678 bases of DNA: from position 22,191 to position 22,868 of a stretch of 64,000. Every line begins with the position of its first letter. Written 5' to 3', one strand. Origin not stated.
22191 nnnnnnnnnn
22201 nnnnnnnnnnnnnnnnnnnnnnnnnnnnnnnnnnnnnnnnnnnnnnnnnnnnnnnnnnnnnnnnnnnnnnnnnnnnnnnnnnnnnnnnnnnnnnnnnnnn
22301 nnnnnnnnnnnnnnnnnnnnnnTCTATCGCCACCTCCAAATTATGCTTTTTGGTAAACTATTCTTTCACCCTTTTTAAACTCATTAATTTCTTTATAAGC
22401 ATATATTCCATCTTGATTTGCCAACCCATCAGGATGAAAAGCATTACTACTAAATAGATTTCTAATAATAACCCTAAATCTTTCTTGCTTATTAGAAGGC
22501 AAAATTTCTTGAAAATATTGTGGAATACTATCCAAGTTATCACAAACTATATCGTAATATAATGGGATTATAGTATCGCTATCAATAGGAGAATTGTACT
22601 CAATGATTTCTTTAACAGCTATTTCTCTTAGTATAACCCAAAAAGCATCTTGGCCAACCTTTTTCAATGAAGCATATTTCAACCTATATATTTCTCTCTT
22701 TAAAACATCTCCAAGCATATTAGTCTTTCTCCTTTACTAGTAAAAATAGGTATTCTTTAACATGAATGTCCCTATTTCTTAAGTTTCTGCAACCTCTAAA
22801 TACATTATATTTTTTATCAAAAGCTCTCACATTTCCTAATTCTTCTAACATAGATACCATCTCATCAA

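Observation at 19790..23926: Methyltransferase + orphan protein + GmrSD-like DUF262/DUF1524 + DUF3883 nuclease operon: candidate undescribed defence system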

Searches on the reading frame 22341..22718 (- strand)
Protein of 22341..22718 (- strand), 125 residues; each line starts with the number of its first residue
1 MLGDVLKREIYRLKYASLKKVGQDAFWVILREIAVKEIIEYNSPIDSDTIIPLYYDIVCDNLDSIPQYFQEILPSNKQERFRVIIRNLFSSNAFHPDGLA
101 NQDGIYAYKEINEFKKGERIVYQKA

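Call 3: search_protein_families(library=pfam, proteins=[window:22341-22718:-], max_evalue=0.1)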
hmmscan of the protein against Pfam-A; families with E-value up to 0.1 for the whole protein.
window:22341-22718:- (125 aa): 3 families
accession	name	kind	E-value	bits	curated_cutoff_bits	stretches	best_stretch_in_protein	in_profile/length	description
PF17542.7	RP853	-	0.0065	16.1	25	1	7-94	58-145/317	Uncharacterized RP853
PF23646.1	IgD2_Trs65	-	0.05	14.4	27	1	30-86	51-106/129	TRAPP trafficking subunit Trs65 IgD2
PF21064.2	Reovirus_L2_N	-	0.067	13.7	27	1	40-122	11-94/142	Reovirus core-spike protein lambda-2 (L2), N-terminal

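Call 4: search_protein_families(library=padloc, proteins=[window:22341-22718:-], max_evalue=0.1)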
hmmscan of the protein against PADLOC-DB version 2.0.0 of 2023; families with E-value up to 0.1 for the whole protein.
window:22341-22718:- (125 aa): 0 families

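Call 5: search_protein_families(library=ncbifam, proteins=[window:22341-22718:-], max_evalue=0.1)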
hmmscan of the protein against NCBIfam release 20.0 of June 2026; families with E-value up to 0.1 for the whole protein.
window:22341-22718:- (125 aa): 0 families

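Call 8: find_homologous_proteins(query=window:22341-22718:-, max_evalue=0.001)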
Query window:22341-22718:- (125 aa): 265 proteins with E <= 0.001 among 280 candidates; the best 120 are listed.
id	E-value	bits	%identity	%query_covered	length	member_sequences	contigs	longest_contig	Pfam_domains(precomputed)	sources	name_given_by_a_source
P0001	9.4e-77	273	100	100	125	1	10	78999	-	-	-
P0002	1.8e-68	246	90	100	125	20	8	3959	-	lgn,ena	-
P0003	5.2e-67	241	89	99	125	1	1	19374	-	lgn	-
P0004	7.8e-67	241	86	100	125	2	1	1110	-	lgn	-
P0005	7.7e-66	237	86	100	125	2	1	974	-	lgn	-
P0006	1.3e-65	237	87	99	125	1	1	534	-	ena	-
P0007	2.5e-65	236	86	99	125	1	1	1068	-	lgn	-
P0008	2.9e-65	236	84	99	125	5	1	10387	-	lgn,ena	-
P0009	5.8e-65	235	88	100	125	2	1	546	-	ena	-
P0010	1.3e-64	233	87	99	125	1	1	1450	-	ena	-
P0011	1.9e-64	233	86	99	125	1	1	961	-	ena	-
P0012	4.5e-64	232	85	100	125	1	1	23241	-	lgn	-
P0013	4.8e-64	232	83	99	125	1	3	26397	-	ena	-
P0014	6.1e-64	231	86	99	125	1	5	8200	-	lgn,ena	-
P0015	6.1e-64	231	82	99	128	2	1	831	-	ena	-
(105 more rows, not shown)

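Call 9: find_encoding_contigs(protein=window:22341-22718:-, flank=10000, max_places=10)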
Protein window:22341-22718:- (125 aa): 10 contigs read that carry it; 9 places shown.
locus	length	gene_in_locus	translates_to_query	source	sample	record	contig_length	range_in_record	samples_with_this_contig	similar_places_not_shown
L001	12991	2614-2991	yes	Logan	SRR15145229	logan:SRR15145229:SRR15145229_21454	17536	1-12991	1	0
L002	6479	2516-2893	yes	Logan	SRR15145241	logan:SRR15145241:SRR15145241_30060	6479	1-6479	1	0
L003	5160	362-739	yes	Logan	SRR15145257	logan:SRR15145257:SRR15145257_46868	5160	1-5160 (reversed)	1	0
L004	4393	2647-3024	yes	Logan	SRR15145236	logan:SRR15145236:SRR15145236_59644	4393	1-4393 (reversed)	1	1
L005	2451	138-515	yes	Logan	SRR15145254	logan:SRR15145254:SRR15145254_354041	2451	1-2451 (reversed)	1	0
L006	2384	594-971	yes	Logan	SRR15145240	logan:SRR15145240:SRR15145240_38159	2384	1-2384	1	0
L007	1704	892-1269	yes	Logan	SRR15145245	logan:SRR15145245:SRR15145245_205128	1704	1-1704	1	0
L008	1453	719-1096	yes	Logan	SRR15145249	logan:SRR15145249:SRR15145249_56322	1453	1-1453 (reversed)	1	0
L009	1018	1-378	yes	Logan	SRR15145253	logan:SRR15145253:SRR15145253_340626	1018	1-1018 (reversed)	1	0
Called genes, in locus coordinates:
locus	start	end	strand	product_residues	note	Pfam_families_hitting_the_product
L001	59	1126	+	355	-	PF00793:DAHP_synth_1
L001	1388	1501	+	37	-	-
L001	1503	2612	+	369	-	PF02086:MethyltransfD12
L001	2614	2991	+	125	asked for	-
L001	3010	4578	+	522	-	PF03235:GmrSD_N, PF07510:GmrSD_C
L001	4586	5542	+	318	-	PF13020:NOV_C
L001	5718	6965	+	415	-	PF01966:HD (weak), PF13487:HD_5, PF01966:HD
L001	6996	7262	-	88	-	-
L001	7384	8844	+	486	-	PF03577:Peptidase_C69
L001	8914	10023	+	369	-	PF01545:Cation_efflux, PF16916:ZT_dimer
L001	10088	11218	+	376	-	PF13439:Glyco_transf_4, PF00534:Glycos_transf_1, PF13692:Glyco_trans_1_4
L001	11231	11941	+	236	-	PF00899:ThiF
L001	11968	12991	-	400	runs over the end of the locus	PF01546:Peptidase_M20, PF05343:Peptidase_M42 (weak), PF07687:M20_dimer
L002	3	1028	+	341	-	?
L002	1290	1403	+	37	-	-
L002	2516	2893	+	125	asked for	-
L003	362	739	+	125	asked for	-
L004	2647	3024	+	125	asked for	-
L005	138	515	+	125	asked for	-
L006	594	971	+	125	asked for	-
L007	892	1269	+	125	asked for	-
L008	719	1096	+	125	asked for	-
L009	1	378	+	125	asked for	?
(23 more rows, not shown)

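Call 11: find_related_loci(query=A1, collection=genome_contigs, flank=8000)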
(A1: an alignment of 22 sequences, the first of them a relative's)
Query A1 (125 aa) in genome_contigs; peptide patterns used: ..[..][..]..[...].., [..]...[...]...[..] (x = any residue, [..] = any of these).
53 stretches matched a pattern; 16 encode a relative of the query (tblastn E <= 1e-3); 16 distinct loci.
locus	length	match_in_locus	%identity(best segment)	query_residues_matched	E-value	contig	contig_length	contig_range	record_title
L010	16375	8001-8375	92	1-125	4e-76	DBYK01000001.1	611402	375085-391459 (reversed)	MAG TPA_asm: Bacillales bacterium UBA1188 UBA1188_contig_1348, whole genome shotgun sequence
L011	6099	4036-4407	81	1-124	6e-65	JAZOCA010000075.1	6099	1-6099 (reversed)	MAG: Christensenellaceae bacterium isolate T1900044757_TS20190223.MAGScoT_cleanbin_000032 SGB_2307_k141_2465016, whole g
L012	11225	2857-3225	80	1-123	3e-64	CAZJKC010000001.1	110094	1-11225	MAG TPA_asm: uncultured Staphylococcaceae bacterium isolate SRP225648_co1_349 genome assembly, contig: NODE_191_length_1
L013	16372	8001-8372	72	1-124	1e-57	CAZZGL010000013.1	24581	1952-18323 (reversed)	MAG TPA_asm: uncultured Staphylococcaceae bacterium isolate SRP225648_co1_104 genome assembly, contig: NODE_4545_length_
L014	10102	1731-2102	64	1-124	5e-52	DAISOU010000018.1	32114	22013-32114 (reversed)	MAG TPA_asm: Bacillota bacterium isolate CTOTU40166 NODE_1527_length_32114_cov_5.031598, whole genome shotgun sequence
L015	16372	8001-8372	69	1-123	2e-51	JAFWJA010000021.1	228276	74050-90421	MAG: Bacilli bacterium isolate RGIG5784 Sheep_Ileum-5__c1657, whole genome shotgun sequence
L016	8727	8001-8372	70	1-124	2e-50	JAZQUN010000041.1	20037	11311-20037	MAG: Clostridia bacterium isolate T1900045180_TC20190176.MAGScoT_cleanbin_000026 SGB_5232_k141_2670960, whole genome sho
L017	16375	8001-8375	66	1-125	5e-47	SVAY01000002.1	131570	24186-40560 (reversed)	MAG: Erysipelotrichaceae bacterium isolate SIG214 NODE_25_length_131570_cov_296.650339, whole genome shotgun sequence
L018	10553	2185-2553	62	2-123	1e-46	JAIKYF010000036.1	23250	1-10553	MAG: Bacilli bacterium isolate RUI474 k141_2278725_flag=0_multi=55.6126_len=23250, whole genome shotgun sequence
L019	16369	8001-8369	63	2-123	1e-46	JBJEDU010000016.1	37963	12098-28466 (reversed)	MAG: Bacilli bacterium isolate PUUB51_bin.023 NODE_246_length_37963_cov_7.977788, whole genome shotgun sequence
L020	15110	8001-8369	61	2-123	3e-46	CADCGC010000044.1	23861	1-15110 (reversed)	MAG: uncultured Erysipelotrichaceae bacterium isolate RUG14619 genome assembly, contig: RUG14619_asm_44, whole genome sh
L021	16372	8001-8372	62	1-123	6e-46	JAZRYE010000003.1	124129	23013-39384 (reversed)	MAG: Bacilli bacterium isolate T1900044950_TA20190003.MAGScoT_cleanbin_000027 SGB_3596_k141_1473307, whole genome shotgu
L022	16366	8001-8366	56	1-124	1e-44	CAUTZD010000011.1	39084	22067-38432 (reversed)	MAG TPA_asm: uncultured Acholeplasmataceae bacterium isolate ERR10228863_bin.66_MetaWRAP_v1.3_MAG genome assembly, conti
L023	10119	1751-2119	57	2-123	2e-42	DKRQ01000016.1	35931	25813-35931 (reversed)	MAG TPA_asm: Bacillales bacterium UBA7278 UBA7278_contig_3206, whole genome shotgun sequence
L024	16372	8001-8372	53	1-123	1e-39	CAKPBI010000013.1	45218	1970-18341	MAG: uncultured Bacilli bacterium isolate REFINED_METABAT215_TOP10_CONTIGS_1500_ASSEMBLY_K77_MERGED__Hadza_MoBio_hadza-I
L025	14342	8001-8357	54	1-123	1e-38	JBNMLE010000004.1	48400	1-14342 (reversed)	MAG: Bacilli bacterium isolate CM_BacUBA1308.25 k141_7788_length_48400_cov_12.0000, whole genome shotgun sequence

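Call 33: predict_structure(alignment_id=A3)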
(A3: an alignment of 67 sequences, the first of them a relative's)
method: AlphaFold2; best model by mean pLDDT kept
length: 125 residues; sequences in the alignment: 67
mean_pLDDT: 96.0   pTM: 0.89
mean pLDDT of the five models: 96.0, 95.7, 95.4, 95.3, 95.1
residues with pLDDT >= 90: 115; 70-90: 10; 50-70: 0; < 50: 0
segments of 3 or more residues with pLDDT < 50: none
pLDDT, mean of each block of 10 residues (from residue 1): 98 95 96 99 97 99 98 96 98 95 97 85 97
secondary structure, 60 per line:
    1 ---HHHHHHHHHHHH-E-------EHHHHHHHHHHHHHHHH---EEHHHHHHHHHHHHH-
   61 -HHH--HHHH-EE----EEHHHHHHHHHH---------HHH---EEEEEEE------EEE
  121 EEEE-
elements in order: H4-15 H26-41 H47-59 H67-70 H80-89 E105-111 E118-124

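Call 35: fold_search(model_id=the predicted structure, library=pdb)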
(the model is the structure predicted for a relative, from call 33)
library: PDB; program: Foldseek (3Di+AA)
matches with E <= 10: 132; with E <= 0.001: 0
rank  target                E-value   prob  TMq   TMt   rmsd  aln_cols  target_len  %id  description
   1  7qcd_E                3.0e-01  0.69  0.37  0.20   6.2        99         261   13  CryoEM structure of the Smc5/6-holocomplex (composite structure) (released 2022-09-21)
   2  8uu5_P                3.4e-01  0.16  0.23  0.24  14.4       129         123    8  Cryo-EM structure of the Listeria innocua 70S ribosome (head-swiveled) in complex with pe/E-tRNA (structure I-B) (released 2024-02-28)
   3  8cvm_m                4.2e-01  0.16  0.24  0.25  12.6       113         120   14  Cutibacterium acnes 50S ribosomal subunit with P-site tRNA and Sarecycline bound in the local refined map (released 2023-03-15)
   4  6wru_Z                4.5e-01  0.13  0.24  0.25  14.3       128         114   11  Structure of the 50S subunit of the ribosome from Methicillin Resistant Staphylococcus aureus in complex with an isome (released 2020-06-03)
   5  3j9w_BQ               4.7e-01  0.13  0.23  0.24  14.7       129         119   13  Cryo-EM structure of the Bacillus subtilis MifM-stalled ribosome complex (released 2015-04-29)
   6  8uu4_P                5.6e-01  0.13  0.23  0.24  14.5       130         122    9  Cryo-EM structure of the Listeria innocua 70S ribosome in complex with HPF (structure I-A) (released 2024-02-28)
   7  5o60_O                5.6e-01  0.12  0.24  0.25  15.0       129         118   12  Structure of the 50S large ribosomal subunit from Mycobacterium smegmatis (released 2017-07-12)
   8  5xym_N                6.7e-01  0.13  0.24  0.26  12.5       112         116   14  Large subunit of Mycobacterium smegmatis (released 2017-09-27)
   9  9qt5_N                8.4e-01  0.10  0.25  0.26  14.2       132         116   13  Structure of the 50S ribosomal subunit from the antibiotic-producing bacterium Streptomyces fradiae (released 2025-05-14)
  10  9qeg_L                8.8e-01  0.10  0.24  0.25  14.8       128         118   13  Cryo-EM structure of the 70S ribosome of a MLSb sensitive S. aureus strain "KES34" in complex with solithromycin (released 2025-06-04)
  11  6yhs_J                1.2e+00  0.09  0.25  0.26  15.7       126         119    8  Acinetobacter baumannii ribosome-amikacin complex - 50S subunit (released 2020-09-16)
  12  7jil_N                1.2e+00  0.09  0.24  0.24  14.9       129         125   12  70S ribosome Flavobacterium johnsoniae (released 2020-12-02)
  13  6spf_N                1.2e+00  0.10  0.24  0.25  12.2       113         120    9  Pseudomonas aeruginosa 70s ribosome from an aminoglycoside resistant clinical isolate (released 2019-10-23)
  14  9i5t_Q                1.5e+00  0.08  0.25  0.25  15.2       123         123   10  50S subunit of P. gingivalis ribosome with Lefamulin (released 2025-08-20)
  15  5zeb_O                1.7e+00  0.08  0.24  0.25  12.1       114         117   12  M. Smegmatis P/P state 70S ribosome structure (released 2018-09-26)
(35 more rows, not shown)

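Call 39: search_dna_similar(query=window:22341-22718:-, collection=plasmids, mode=protein, max_evalue=0.001)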
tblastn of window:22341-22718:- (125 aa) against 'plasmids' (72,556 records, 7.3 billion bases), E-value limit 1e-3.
No match.

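Call 40: search_dna_similar(query=window:22341-22718:-, collection=phages, mode=protein, max_evalue=0.001)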
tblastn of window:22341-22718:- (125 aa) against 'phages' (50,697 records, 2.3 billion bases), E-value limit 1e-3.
No match.

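Call 53: search_protein_representatives(alignment_id=A3)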
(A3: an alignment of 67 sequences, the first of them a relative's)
Query: 67 sequences, 125 profile positions. Proteins with E-value up to 0.001 (for the whole library): 33; up to 1e-10: 24; up to 1e-30: 5. The best 33 are listed.
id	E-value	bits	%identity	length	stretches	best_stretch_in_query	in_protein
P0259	1.4e-55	202.7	-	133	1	1-123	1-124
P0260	1.5e-40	154.1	-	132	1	2-124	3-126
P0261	1.9e-39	150.6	-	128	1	1-124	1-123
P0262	2.7e-37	143.6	-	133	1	1-123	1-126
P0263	1.6e-31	125.0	-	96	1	41-124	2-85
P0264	1.3e-30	122.0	-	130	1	1-123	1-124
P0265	5.7e-29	116.7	-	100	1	26-123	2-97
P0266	8.7e-28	112.9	-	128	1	1-123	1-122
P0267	1.4e-25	105.8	-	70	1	1-70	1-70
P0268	5.2e-25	103.9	-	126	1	1-125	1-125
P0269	3.9e-24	101.1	-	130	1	13-123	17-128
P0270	9.7e-23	96.6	-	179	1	2-122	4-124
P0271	1.2e-22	96.3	-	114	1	1-116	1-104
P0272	4.5e-22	94.4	-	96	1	1-79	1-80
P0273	4.7e-21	91.1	-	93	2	2-72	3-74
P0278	3.4e-14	69.0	-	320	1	1-121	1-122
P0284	1.8e-09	53.7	-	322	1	2-123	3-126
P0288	3.0e-06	43.3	-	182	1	2-67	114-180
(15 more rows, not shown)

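Call 56: find_related_loci(query=P0278, collection=metagenome_contigs, flank=6000)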
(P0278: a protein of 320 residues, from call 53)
Query P0278 (320 aa) in metagenome_contigs; peptide patterns used: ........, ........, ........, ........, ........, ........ (x = any residue, [..] = any of these).
30 stretches matched a pattern, but none encodes a relative of the query by tblastn (E <= 1e-3).

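Call 58: find_related_loci(query=A5, collection=metagenome_contigs, flank=6000)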
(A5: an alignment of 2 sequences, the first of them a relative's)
Query A5 (320 aa) in metagenome_contigs; peptide patterns used: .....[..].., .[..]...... (x = any residue, [..] = any of these).
600 stretches matched a pattern (row limit reached: there are more); 409 encode a relative of the query (tblastn E <= 1e-3); the best 80 are kept; 80 distinct loci.
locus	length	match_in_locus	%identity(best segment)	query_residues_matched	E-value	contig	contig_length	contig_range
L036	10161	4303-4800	44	156-319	1e-34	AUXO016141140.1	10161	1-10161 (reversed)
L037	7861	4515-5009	41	155-319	8e-34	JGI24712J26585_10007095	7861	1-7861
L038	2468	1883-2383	41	156-319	9e-34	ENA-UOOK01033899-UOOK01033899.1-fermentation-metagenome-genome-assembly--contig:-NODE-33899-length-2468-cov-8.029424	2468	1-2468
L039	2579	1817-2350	39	145-319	6e-32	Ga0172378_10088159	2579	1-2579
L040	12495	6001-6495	39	155-319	2e-31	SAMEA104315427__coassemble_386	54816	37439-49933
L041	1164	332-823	38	156-319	9e-31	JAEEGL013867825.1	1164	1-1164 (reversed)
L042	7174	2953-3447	38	156-319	2e-29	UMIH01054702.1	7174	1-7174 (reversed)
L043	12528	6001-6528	38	146-319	2e-28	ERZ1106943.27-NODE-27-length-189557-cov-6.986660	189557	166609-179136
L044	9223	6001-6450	42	164-315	8e-28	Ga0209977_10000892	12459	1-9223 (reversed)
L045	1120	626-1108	39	160-319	2e-28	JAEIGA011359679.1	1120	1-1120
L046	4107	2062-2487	36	172-318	8e-27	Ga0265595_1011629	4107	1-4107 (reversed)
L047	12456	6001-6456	36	158-307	2e-26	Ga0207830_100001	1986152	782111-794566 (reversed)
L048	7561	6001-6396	43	182-320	7e-26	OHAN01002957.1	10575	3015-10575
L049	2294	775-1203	36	171-318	5e-26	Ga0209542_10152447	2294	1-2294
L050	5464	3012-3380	44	198-319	1e-25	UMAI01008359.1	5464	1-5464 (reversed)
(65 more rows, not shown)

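Call 61: search_protein_families(library=pfam, alignment_id=A6, max_evalue=0.001)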
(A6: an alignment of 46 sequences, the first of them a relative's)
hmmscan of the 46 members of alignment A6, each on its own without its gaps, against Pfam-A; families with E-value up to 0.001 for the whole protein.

A. member 1, P0278 (320 aa): 2 families
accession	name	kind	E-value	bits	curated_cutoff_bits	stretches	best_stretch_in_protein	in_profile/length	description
PF13391.12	HNH_2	-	1.7e-05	25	21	1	239-281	9-62/66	HNH endonuclease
PF01844.29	HNH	-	0.0003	21.3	21.4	1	240-278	12-45/47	HNH endonuclease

B. families by the number of members that match (of 46 scanned): 9 families
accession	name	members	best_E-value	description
PF01844.29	HNH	36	1.5e-07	HNH endonuclease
PF13391.12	HNH_2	31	1.1e-08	HNH endonuclease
PF12102.13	MrcB_N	5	1.6e-57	MrcB-like, N-terminal domain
PF02384.22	N6_Mtase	1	4.2e-19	N-6 DNA Methylase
PF07669.17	Eco57I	1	9.4e-16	Eco57I restriction-modification methylase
PF12643.12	MazG-like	1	9.3e-10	MazG-like family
PF12950.13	TaqI_C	1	4.4e-05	TaqI-like C-terminal specificity domain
PF23382.1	DUF7097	1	0.0003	Family of unknown function (DUF7097)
PF11599.14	AviRa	1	0.00034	RRNA methyltransferase AviRa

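Call 69: search_protein_families(library=pfam, proteins=[L011:2473-2772:-, L018:646-921:-, L023:216-497:-, L025:6464-6772:-, L010:5999-6631:-, L012:970-1560:-, L013:6123-6791:-, L022:6006-6653:+, L024:6048-6773:-], max_evalue=0.001)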
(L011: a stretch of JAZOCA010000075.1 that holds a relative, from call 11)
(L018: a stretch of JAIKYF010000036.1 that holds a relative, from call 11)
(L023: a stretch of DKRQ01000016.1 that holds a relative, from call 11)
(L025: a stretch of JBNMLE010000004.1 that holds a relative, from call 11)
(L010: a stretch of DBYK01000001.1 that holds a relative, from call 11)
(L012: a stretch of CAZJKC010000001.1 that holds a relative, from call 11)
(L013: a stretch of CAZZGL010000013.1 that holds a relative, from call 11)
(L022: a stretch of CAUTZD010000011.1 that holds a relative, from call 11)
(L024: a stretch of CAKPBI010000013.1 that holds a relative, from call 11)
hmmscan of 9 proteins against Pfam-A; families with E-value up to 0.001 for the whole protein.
L011:2473-2772:- (99 aa): 4 families
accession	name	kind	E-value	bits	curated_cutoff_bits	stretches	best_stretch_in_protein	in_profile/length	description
PF01381.28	HTH_3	-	2.2e-11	44.1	23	1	7-60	1-54/55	Helix-turn-helix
PF13443.12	HTH_26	-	2.6e-08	34.4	22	1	6-62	1-58/63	Cro/C1-type HTH DNA-binding domain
PF13560.12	HTH_31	-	6.1e-08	33.3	27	1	6-57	5-57/64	Helix-turn-helix domain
PF12844.13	HTH_19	-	1.1e-06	28.8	30.2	1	5-58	2-55/64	Helix-turn-helix domain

L018:646-921:- (91 aa): 7 families
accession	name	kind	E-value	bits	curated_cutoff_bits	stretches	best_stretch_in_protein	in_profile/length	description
PF01381.28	HTH_3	-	2.1e-17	63.4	23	1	3-57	1-55/55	Helix-turn-helix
PF12844.13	HTH_19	-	5e-14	52.4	30.2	1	2-60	3-61/64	Helix-turn-helix domain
PF13560.12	HTH_31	-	4.5e-12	46.5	27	1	2-55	5-59/64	Helix-turn-helix domain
PF13443.12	HTH_26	-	1.3e-05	25.8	22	1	2-60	1-60/63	Cro/C1-type HTH DNA-binding domain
PF08279.18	HTH_11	-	1.8e-05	25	25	1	4-29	7-33/55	HTH domain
PF13412.12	HTH_24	-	6e-05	23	21.9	1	3-29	9-35/48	Winged helix-turn-helix DNA-binding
PF07022.19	Phage_CI_repr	-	0.00091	20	22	0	14-58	15-58/65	Bacteriophage CI repressor helix-turn-helix domain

L023:216-497:- (93 aa): 7 families
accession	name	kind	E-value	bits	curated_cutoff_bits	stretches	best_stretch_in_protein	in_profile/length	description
PF01381.28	HTH_3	-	8.8e-17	61.3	23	1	3-57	1-55/55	Helix-turn-helix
PF12844.13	HTH_19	-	1.5e-12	47.7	30.2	1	2-59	3-60/64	Helix-turn-helix domain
PF13560.12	HTH_31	-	1.7e-11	44.7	27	1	2-54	5-58/64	Helix-turn-helix domain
PF13412.12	HTH_24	-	0.00016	21.6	21.9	1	3-29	9-35/48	Winged helix-turn-helix DNA-binding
PF08279.18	HTH_11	-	0.00026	21.2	25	0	4-29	7-33/55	HTH domain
PF07022.19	Phage_CI_repr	-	0.00035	21.3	22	1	11-58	11-58/65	Bacteriophage CI repressor helix-turn-helix domain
PF13443.12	HTH_26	-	0.00078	20.1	22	0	2-60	1-60/63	Cro/C1-type HTH DNA-binding domain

L025:6464-6772:- (102 aa): 5 families
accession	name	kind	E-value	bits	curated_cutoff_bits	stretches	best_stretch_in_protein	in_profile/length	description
PF01381.28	HTH_3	-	2.3e-15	56.8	23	1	12-66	1-55/55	Helix-turn-helix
PF12844.13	HTH_19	-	3.7e-15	56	30.2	1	11-70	3-62/64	Helix-turn-helix domain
PF13560.12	HTH_31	-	9.2e-09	35.9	27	1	11-63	5-58/64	Helix-turn-helix domain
PF13443.12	HTH_26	-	2.1e-05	25.1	22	1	11-68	1-59/63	Cro/C1-type HTH DNA-binding domain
PF07022.19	Phage_CI_repr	-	0.00041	21.1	22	1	20-67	11-58/65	Bacteriophage CI repressor helix-turn-helix domain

L010:5999-6631:- (210 aa): 1 family
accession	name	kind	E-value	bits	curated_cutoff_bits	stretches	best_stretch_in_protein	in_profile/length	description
PF00239.26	Resolvase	-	7.6e-27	94.6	23.3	1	13-158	1-144/145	Resolvase, N terminal domain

L012:970-1560:- (196 aa): 1 family
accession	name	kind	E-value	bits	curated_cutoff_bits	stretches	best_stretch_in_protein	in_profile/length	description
PF00239.26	Resolvase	-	1e-25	90.9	23.3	1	3-147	2-144/145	Resolvase, N terminal domain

L013:6123-6791:- (222 aa): 1 family
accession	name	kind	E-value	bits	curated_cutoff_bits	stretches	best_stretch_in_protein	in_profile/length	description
PF00239.26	Resolvase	-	4.5e-27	95.4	23.3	1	27-171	2-144/145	Resolvase, N terminal domain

L022:6006-6653:+ (215 aa): 0 families

L024:6048-6773:- (241 aa): 1 family
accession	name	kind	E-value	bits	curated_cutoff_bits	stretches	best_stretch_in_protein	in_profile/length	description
PF00239.26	Resolvase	-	1.6e-24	87.1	23.3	1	48-191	2-143/145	Resolvase, N terminal domain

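Call 89: find_related_loci(query=A1, collection=viral_contigs, flank=6000)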
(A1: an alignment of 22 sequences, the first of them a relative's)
Query A1 (125 aa) in viral_contigs; peptide patterns used: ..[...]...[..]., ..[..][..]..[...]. (x = any residue, [..] = any of these).
43 stretches matched a pattern, but none encodes a relative of the query by tblastn (E <= 1e-3).
